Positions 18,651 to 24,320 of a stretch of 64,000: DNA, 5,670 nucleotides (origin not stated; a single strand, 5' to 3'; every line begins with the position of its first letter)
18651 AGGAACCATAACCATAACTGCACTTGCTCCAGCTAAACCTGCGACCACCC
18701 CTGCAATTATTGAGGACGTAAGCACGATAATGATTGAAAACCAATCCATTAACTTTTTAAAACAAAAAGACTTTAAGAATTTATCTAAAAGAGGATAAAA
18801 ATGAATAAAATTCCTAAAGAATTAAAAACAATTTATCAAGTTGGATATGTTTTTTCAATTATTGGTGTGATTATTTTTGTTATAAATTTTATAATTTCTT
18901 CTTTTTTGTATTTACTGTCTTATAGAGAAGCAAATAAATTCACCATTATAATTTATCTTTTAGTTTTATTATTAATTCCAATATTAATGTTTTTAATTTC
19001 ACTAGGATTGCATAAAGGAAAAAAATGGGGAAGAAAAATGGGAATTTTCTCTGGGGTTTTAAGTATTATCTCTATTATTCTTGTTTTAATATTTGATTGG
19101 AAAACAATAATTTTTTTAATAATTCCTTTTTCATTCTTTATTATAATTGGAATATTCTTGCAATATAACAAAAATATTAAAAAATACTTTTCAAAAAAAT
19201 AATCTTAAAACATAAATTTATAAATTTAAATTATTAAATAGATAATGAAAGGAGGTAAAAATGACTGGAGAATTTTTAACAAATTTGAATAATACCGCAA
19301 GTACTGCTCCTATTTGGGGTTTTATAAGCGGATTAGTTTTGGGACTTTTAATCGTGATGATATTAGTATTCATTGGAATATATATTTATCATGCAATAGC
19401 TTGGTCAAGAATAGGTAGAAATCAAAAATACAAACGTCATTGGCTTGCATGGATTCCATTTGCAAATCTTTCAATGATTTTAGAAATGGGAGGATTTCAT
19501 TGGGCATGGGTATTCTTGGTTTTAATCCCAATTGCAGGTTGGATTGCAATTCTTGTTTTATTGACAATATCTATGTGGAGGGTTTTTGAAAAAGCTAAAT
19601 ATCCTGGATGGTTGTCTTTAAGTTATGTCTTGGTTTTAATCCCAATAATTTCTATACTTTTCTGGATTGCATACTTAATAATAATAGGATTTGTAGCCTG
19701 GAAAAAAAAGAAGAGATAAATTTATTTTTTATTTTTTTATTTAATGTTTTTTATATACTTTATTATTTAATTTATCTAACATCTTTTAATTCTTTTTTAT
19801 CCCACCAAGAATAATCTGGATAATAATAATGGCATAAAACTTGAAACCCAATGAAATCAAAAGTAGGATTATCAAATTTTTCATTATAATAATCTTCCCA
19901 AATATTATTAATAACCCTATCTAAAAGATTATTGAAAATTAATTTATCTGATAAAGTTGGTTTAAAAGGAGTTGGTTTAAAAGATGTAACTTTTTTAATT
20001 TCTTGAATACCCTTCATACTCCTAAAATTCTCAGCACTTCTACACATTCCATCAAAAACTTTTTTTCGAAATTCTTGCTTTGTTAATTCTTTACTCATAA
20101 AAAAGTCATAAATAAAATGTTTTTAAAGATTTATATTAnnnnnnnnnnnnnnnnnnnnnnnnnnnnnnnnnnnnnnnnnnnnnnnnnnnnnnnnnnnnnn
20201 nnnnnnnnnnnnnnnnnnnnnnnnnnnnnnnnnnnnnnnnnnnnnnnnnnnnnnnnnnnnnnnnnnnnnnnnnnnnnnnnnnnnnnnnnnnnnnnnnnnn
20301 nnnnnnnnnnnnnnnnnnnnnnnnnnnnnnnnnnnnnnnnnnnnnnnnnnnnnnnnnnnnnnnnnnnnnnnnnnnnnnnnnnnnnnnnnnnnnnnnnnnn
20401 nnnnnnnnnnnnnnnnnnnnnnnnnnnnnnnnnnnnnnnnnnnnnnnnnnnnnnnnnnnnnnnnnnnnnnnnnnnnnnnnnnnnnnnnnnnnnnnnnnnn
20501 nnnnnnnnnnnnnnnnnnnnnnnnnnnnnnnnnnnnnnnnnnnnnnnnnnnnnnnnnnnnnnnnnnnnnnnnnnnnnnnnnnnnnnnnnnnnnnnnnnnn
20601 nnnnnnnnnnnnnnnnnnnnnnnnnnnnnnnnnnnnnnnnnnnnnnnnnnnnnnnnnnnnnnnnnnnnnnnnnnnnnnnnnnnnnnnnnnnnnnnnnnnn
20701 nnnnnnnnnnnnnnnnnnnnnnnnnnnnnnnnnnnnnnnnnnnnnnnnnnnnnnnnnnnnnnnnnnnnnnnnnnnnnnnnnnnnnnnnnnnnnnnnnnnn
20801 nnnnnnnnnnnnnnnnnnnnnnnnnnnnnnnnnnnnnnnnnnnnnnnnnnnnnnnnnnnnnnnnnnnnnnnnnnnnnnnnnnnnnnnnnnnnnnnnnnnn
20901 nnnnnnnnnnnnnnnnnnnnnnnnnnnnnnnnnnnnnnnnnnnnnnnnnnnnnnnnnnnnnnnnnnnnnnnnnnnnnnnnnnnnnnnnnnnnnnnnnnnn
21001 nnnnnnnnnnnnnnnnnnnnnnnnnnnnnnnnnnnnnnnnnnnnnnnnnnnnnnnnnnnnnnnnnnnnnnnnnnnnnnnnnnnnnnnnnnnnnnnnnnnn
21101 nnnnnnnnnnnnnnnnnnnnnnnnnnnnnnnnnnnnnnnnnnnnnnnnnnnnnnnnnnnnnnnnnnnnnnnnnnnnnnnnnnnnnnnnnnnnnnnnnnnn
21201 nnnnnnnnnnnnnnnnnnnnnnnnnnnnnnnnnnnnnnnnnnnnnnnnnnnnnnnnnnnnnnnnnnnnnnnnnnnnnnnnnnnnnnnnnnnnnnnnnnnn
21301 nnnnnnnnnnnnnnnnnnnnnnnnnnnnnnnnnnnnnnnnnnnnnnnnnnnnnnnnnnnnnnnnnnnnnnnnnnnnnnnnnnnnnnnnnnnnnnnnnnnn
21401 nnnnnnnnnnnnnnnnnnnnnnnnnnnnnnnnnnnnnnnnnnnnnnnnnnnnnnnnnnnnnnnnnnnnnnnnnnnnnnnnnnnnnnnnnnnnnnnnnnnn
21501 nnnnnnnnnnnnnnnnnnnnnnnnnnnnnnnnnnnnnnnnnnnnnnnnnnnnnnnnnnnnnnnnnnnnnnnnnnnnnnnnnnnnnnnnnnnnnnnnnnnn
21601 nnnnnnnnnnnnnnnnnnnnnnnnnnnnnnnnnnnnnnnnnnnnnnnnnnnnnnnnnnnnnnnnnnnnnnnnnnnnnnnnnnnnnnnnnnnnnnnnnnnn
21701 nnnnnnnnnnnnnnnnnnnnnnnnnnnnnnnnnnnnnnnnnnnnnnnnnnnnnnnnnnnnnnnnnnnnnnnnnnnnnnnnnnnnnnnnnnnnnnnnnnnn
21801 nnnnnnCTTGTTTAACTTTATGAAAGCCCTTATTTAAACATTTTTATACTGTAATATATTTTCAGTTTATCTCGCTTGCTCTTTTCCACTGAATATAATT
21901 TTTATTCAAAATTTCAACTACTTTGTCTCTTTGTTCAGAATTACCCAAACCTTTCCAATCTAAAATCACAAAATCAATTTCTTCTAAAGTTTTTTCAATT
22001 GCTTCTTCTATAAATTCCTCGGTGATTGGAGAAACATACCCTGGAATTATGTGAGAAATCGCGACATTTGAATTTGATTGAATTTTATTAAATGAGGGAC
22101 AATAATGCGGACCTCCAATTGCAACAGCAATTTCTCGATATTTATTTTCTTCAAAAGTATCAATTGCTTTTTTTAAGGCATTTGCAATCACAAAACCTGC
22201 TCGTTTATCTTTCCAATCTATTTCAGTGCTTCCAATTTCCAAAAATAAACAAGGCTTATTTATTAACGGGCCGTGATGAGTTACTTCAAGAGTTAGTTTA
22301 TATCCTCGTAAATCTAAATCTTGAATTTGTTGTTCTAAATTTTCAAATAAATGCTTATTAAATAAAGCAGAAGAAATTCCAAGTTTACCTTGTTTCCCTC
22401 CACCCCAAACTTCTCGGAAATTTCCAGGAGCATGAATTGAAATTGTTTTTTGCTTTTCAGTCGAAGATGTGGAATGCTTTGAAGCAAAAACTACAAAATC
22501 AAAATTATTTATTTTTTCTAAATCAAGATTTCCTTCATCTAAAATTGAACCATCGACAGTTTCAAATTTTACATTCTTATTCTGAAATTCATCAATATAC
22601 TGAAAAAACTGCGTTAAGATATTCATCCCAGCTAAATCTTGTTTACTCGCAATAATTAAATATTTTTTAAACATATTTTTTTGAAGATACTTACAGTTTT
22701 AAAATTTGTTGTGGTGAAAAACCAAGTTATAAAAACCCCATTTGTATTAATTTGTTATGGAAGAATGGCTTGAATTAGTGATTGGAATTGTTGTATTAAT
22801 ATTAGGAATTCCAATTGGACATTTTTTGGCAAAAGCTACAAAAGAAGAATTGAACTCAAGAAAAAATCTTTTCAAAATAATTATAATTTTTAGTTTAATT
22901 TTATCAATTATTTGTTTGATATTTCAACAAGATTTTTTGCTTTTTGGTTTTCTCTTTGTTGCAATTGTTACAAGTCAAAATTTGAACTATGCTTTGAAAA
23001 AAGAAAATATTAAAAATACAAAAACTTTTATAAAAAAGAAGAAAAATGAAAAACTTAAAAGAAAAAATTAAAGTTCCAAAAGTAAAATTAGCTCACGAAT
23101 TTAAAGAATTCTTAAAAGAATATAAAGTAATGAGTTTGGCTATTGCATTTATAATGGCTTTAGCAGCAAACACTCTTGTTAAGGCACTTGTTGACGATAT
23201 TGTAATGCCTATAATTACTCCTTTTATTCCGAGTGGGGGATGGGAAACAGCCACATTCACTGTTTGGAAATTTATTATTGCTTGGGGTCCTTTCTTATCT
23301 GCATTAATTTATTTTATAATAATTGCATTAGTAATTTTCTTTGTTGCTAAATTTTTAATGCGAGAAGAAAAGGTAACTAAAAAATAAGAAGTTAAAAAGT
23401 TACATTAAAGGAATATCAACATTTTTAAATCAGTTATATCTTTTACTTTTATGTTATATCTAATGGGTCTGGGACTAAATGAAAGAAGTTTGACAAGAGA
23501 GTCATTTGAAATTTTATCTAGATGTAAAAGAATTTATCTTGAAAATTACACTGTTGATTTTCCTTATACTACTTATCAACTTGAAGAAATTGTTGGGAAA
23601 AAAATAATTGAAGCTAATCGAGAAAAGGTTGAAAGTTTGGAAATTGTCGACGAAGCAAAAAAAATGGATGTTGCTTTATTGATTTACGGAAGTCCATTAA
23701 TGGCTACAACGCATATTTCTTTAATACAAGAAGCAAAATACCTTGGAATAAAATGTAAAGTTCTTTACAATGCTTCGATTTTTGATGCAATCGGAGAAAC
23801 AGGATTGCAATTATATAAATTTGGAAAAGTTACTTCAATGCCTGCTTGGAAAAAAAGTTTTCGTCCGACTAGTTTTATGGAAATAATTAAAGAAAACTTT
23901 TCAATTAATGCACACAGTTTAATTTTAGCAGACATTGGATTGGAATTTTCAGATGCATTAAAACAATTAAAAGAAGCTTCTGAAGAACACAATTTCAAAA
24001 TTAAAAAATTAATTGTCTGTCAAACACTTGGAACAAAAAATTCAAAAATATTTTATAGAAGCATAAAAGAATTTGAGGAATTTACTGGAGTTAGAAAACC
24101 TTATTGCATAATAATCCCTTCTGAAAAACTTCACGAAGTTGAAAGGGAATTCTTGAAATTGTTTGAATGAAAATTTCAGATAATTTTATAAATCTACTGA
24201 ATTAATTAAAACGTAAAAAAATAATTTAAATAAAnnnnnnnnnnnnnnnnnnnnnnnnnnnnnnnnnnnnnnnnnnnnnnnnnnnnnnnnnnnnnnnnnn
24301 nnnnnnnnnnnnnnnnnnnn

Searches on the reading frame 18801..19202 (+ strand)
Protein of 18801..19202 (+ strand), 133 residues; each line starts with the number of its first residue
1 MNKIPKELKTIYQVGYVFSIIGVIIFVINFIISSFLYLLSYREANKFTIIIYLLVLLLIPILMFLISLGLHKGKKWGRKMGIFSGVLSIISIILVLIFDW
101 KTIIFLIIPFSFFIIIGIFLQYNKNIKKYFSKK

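Call 24: search_protein_families(library=pfam, proteins=[window:18801-19202:+], max_evalue=0.1)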
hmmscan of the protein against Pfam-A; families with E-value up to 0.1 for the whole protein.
window:18801-19202:+ (133 aa): 2 families
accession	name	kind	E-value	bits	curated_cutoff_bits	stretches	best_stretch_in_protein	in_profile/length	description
PF23636.1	DUF7144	-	0.0026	18.3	27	1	30-119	23-111/115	Domain of unknown function (DUF7144)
PF07690.21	MFS_1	-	0.062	12.7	33.4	1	18-118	207-306/347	Major Facilitator Superfamily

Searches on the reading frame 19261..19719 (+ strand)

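Call 24: search_protein_families(library=pfam, proteins=[window:19261-19719:+], max_evalue=0.1)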
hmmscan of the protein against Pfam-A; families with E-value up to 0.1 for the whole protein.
window:19261-19719:+ (152 aa): 1 family
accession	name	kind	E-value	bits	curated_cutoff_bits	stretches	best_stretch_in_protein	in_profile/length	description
PF18936.5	DUF5684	-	3.2e-06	28.1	27.4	1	61-114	1-53/81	Family of unknown function (DUF5684)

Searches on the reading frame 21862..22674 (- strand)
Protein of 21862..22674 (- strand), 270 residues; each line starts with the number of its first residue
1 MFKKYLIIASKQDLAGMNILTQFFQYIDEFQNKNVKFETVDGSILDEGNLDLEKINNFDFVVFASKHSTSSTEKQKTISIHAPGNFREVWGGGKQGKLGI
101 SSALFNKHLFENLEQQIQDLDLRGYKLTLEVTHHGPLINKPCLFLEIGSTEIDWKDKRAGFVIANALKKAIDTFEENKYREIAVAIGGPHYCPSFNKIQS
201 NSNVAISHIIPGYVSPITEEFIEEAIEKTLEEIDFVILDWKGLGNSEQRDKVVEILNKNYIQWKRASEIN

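Call 56: search_protein_families(library=pfam, proteins=[window:21862-22674:-], max_evalue=0.00001)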
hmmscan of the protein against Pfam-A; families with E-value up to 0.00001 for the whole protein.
window:21862-22674:- (270 aa): 1 family
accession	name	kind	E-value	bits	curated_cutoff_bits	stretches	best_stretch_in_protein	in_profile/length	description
PF04414.18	tRNA_deacylase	-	1.6e-52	178.5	33.6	1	57-263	4-204/205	D-aminoacyl-tRNA deacylase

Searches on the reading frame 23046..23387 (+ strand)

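Call 56: search_protein_families(library=pfam, proteins=[window:23046-23387:+], max_evalue=0.00001)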
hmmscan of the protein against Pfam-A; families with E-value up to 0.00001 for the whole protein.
window:23046-23387:+ (113 aa): 1 family
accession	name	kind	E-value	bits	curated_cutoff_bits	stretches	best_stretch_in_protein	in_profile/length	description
PF01741.23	MscL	-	1.5e-18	67.8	27.4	1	16-109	2-100/123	Large-conductance mechanosensitive channel, MscL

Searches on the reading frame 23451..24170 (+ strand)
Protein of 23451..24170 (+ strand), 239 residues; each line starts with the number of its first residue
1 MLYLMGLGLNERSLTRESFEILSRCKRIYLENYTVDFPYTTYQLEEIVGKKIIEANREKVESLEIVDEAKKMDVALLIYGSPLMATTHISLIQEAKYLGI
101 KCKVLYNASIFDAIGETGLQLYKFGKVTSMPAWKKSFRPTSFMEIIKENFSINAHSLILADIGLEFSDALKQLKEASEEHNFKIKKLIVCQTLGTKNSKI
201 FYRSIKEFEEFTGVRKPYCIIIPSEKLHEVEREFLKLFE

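Call 56: search_protein_families(library=pfam, proteins=[window:23451-24170:+], max_evalue=0.00001)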
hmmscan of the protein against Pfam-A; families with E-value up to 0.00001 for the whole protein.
window:23451-24170:+ (239 aa): 1 family
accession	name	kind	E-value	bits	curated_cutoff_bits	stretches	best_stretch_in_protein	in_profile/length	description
PF00590.25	TP_methylase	-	8.2e-12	45.9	27.8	1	1-207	1-210/212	Tetrapyrrole (Corrin/Porphyrin) Methylases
